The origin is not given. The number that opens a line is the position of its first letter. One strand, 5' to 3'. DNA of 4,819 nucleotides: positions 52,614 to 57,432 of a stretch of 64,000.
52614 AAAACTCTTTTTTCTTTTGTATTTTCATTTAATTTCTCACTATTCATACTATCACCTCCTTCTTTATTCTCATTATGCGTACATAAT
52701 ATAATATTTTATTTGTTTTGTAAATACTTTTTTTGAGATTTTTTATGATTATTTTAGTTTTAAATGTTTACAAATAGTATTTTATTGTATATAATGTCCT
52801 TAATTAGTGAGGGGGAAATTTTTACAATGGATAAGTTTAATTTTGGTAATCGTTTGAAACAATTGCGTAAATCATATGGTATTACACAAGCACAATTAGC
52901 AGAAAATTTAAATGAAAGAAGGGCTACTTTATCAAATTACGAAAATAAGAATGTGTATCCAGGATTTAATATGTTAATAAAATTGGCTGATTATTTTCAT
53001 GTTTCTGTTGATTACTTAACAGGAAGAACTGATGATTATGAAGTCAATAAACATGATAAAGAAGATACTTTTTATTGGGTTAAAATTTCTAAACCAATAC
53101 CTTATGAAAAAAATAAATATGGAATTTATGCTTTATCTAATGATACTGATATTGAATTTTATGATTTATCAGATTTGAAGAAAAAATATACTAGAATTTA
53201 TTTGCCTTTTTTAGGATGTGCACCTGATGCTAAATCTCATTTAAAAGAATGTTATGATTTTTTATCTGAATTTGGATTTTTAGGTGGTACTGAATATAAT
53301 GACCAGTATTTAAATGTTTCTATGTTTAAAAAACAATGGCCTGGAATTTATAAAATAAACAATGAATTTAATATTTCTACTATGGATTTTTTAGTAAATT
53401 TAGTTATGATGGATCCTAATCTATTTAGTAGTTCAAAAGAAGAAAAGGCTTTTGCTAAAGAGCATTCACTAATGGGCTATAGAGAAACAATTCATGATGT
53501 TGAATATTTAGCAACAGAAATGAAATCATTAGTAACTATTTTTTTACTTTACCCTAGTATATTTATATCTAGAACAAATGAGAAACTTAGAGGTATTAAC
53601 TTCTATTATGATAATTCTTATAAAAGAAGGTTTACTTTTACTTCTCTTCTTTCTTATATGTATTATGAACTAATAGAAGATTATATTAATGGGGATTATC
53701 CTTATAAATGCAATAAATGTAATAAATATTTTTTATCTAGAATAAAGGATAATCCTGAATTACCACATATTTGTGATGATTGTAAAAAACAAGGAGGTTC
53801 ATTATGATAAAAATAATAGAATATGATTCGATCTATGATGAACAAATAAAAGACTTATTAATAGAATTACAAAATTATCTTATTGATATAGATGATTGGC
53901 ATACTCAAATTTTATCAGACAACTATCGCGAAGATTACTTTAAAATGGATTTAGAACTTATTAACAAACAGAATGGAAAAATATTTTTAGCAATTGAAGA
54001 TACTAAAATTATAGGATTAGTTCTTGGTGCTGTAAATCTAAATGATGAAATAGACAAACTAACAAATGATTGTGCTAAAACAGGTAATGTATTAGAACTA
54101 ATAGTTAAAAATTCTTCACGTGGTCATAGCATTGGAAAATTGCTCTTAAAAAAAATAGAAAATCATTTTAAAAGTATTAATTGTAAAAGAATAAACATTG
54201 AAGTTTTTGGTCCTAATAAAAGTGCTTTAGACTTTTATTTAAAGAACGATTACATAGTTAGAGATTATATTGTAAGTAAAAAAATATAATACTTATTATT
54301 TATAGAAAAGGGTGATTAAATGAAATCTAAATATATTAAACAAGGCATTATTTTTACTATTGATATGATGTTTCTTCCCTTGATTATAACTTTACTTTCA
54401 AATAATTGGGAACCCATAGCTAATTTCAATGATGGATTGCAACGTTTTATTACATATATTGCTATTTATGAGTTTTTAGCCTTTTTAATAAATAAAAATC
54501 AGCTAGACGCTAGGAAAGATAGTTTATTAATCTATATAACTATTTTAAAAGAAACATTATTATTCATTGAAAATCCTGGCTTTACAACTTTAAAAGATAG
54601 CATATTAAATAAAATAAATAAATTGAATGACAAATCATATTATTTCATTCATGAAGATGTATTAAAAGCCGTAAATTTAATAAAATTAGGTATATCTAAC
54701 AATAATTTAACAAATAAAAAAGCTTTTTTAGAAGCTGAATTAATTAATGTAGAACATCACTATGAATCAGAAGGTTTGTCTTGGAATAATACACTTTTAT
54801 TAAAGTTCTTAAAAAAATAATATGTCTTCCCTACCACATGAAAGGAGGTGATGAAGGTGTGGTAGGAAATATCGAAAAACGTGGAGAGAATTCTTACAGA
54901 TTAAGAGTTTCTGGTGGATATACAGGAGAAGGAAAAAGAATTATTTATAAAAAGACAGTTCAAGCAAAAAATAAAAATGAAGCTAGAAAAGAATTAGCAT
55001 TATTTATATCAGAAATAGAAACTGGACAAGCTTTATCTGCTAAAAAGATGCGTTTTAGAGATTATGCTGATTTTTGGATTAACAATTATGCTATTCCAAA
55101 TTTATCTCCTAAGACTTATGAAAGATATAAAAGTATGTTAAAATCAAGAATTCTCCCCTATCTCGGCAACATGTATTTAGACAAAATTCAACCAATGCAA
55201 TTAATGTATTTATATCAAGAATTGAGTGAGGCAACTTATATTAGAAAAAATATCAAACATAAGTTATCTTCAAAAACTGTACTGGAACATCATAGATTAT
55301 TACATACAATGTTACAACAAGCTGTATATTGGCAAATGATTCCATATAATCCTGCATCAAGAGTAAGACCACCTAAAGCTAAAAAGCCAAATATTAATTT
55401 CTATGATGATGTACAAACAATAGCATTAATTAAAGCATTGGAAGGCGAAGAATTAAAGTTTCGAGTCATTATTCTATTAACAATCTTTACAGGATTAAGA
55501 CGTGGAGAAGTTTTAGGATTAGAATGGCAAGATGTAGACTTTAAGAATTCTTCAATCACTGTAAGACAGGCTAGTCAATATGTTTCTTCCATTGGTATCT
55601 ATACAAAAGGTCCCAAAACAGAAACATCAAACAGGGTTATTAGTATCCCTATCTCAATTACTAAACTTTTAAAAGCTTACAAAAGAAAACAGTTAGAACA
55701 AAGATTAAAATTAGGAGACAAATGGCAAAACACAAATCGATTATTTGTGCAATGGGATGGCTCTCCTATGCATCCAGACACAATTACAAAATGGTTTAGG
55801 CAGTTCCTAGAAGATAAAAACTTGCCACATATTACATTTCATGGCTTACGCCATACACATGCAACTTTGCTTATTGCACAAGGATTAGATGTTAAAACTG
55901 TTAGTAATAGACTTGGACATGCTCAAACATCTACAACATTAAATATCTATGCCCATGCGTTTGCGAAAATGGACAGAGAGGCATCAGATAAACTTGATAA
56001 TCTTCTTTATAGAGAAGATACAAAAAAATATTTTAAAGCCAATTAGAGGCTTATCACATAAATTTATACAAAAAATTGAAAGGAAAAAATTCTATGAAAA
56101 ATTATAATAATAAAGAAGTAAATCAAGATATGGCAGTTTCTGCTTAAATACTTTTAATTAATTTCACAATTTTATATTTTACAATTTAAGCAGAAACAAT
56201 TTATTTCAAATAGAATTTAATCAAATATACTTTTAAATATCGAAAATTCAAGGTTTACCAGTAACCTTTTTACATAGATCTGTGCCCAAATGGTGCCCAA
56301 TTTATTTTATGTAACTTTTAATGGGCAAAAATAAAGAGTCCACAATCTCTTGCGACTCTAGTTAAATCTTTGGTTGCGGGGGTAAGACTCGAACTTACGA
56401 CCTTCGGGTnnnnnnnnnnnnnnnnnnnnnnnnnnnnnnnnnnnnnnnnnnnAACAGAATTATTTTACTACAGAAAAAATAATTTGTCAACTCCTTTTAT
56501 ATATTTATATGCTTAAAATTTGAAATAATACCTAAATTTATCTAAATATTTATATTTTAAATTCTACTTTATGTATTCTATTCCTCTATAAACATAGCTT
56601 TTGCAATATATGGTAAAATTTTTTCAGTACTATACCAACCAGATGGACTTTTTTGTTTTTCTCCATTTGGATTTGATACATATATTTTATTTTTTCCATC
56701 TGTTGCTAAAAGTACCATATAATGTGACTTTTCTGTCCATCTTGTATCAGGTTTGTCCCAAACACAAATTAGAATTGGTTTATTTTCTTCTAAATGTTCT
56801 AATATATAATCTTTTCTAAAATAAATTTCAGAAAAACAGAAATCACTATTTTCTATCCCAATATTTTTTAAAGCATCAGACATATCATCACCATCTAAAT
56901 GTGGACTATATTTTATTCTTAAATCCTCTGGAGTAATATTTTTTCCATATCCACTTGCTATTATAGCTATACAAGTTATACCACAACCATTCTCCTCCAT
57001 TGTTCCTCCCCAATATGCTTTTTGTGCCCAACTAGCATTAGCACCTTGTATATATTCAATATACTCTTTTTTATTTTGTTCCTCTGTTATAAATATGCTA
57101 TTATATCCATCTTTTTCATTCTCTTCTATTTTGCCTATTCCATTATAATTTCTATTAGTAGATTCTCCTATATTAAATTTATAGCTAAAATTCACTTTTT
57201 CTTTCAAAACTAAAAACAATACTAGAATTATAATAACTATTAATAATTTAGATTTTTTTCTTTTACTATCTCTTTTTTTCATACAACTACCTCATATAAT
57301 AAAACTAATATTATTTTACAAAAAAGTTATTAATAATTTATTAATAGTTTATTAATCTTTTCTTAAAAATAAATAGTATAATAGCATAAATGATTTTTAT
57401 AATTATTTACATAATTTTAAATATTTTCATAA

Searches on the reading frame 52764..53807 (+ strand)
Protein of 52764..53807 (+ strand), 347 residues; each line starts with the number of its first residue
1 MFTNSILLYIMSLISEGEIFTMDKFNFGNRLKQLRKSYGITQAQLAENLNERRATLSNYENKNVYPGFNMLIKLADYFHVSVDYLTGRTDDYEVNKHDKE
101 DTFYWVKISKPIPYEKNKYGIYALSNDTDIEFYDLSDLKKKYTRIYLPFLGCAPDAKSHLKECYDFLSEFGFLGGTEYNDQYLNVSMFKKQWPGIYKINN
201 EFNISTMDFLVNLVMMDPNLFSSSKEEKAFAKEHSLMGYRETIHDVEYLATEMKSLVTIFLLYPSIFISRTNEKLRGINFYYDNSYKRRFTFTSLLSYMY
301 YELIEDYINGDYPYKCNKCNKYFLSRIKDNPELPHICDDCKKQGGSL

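Call 24: search_protein_families(library=pfam, proteins=[window:52764-53807:+], max_evalue=0.001)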
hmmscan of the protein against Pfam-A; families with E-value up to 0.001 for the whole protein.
window:52764-53807:+ (347 aa): 6 families
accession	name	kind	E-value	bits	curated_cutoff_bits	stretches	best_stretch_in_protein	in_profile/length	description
PF01381.28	HTH_3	-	1.6e-13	50.9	23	1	31-85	1-55/55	Helix-turn-helix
PF12844.13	HTH_19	-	2e-12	47.2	30.2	1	28-85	1-58/64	Helix-turn-helix domain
PF13560.12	HTH_31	-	1.6e-07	32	27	1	27-83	2-59/64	Helix-turn-helix domain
PF19553.4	DUF6076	-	1.9e-06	28.2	23.5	1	288-325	26-63/168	Family of unknown function (DUF6076)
PF13443.12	HTH_26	-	7.6e-05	23.3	22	1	30-82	1-54/63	Cro/C1-type HTH DNA-binding domain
PF07022.19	Phage_CI_repr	-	0.00023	21.9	22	1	30-90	2-62/65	Bacteriophage CI repressor helix-turn-helix domain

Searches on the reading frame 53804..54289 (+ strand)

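Call 24: search_protein_families(library=pfam, proteins=[window:53804-54289:+], max_evalue=0.001)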
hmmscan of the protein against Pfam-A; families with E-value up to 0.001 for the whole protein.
window:53804-54289:+ (161 aa): 3 families
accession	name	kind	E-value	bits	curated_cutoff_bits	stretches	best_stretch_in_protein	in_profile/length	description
PF00583.31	Acetyltransf_1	-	2.1e-13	51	20.7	1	28-147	3-113/116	Acetyltransferase (GNAT) family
PF13508.13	Acetyltransf_7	-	7.2e-08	33.1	27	1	57-151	2-83/84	Acetyltransferase (GNAT) domain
PF13673.13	Acetyltransf_10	-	2.5e-05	24.7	23.6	1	52-151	25-108/128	Acetyltransferase (GNAT) domain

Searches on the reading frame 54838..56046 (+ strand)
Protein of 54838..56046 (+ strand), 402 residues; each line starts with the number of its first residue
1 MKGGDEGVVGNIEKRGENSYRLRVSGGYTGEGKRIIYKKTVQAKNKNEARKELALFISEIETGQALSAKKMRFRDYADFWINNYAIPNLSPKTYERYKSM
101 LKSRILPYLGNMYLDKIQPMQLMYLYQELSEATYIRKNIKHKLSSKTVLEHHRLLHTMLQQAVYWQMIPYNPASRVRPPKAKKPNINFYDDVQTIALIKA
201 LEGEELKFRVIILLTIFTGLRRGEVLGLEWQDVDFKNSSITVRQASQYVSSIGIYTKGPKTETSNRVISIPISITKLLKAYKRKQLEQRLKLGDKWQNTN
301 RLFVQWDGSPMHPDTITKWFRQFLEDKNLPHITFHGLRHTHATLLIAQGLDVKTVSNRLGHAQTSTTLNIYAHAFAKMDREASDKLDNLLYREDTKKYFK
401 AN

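Call 24: search_protein_families(library=pfam, proteins=[window:54838-56046:+], max_evalue=0.001)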
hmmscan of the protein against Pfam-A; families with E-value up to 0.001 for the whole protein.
window:54838-56046:+ (402 aa): 3 families
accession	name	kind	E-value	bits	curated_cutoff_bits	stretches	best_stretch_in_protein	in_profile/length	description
PF00589.27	Phage_integrase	-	1.2e-28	100.5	27.1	1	196-376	10-170/172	Phage integrase family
PF14659.12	Phage_int_SAM_3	-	1.3e-17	64.2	22.6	1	73-129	2-57/58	Phage integrase, N-terminal SAM-like domain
PF22022.2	Phage_int_M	-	0.00023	21.8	27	1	73-128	1-55/96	Phage integrase central domain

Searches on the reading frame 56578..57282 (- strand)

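Call 24: search_protein_families(library=pfam, proteins=[window:56578-57282:-], max_evalue=0.001)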
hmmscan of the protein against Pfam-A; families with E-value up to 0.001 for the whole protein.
window:56578-57282:- (234 aa): 2 families
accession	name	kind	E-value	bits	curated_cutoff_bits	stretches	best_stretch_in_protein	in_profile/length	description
PF13529.12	Peptidase_C39_2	-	2.6e-10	41.5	24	1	96-206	12-143/143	Peptidase_C39 like family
PF03412.21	Peptidase_C39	-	3.8e-08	33.7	22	1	95-210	8-110/133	Peptidase C39 family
